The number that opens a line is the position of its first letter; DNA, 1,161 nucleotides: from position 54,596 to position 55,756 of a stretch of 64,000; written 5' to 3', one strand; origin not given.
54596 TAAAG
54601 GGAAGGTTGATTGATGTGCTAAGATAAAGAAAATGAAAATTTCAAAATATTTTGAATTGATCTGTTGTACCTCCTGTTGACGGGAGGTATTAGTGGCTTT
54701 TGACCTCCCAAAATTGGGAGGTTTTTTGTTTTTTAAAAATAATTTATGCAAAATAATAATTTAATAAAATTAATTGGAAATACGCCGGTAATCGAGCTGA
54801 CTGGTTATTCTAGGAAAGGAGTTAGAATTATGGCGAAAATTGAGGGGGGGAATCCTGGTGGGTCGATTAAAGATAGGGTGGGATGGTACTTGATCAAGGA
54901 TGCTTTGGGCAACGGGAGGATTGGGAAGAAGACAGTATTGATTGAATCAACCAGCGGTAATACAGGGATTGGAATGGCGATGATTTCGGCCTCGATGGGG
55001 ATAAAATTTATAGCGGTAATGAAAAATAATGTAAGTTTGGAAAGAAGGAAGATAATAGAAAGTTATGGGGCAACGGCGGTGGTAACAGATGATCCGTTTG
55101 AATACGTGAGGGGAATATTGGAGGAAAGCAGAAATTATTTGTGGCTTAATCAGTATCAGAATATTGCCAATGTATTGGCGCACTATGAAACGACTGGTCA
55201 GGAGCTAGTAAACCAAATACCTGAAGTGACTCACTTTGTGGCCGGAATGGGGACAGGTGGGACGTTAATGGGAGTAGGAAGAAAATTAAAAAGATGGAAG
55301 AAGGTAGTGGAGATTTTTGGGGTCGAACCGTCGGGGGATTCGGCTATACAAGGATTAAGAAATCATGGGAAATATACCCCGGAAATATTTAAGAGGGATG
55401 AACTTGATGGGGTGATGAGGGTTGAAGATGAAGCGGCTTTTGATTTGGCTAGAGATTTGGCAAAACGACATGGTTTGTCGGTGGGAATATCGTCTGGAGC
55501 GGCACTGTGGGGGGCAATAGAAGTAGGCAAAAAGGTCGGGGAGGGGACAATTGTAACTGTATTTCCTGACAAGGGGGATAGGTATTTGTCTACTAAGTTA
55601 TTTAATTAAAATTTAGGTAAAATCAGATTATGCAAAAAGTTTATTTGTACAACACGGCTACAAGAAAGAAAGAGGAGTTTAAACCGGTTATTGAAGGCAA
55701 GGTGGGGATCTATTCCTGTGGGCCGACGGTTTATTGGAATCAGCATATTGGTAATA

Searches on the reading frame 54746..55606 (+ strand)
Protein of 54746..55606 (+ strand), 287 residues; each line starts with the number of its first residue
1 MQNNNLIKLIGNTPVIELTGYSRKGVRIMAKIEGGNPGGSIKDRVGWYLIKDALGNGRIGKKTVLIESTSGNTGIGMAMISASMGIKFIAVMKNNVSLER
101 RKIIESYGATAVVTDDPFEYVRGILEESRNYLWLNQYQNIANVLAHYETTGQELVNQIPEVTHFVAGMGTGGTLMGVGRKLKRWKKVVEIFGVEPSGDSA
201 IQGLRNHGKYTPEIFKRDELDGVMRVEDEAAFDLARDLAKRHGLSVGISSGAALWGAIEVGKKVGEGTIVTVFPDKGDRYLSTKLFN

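Call 79: search_protein_families(library=pfam, proteins=[window:54746-55606:+], max_evalue=0.0001)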
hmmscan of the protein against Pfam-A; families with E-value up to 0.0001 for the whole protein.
window:54746-55606:+ (287 aa): 1 family
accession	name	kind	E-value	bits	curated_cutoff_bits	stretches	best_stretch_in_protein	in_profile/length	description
PF00291.31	PALP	-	2.6e-62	211.3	35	1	9-275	4-295/295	Pyridoxal-phosphate dependent enzyme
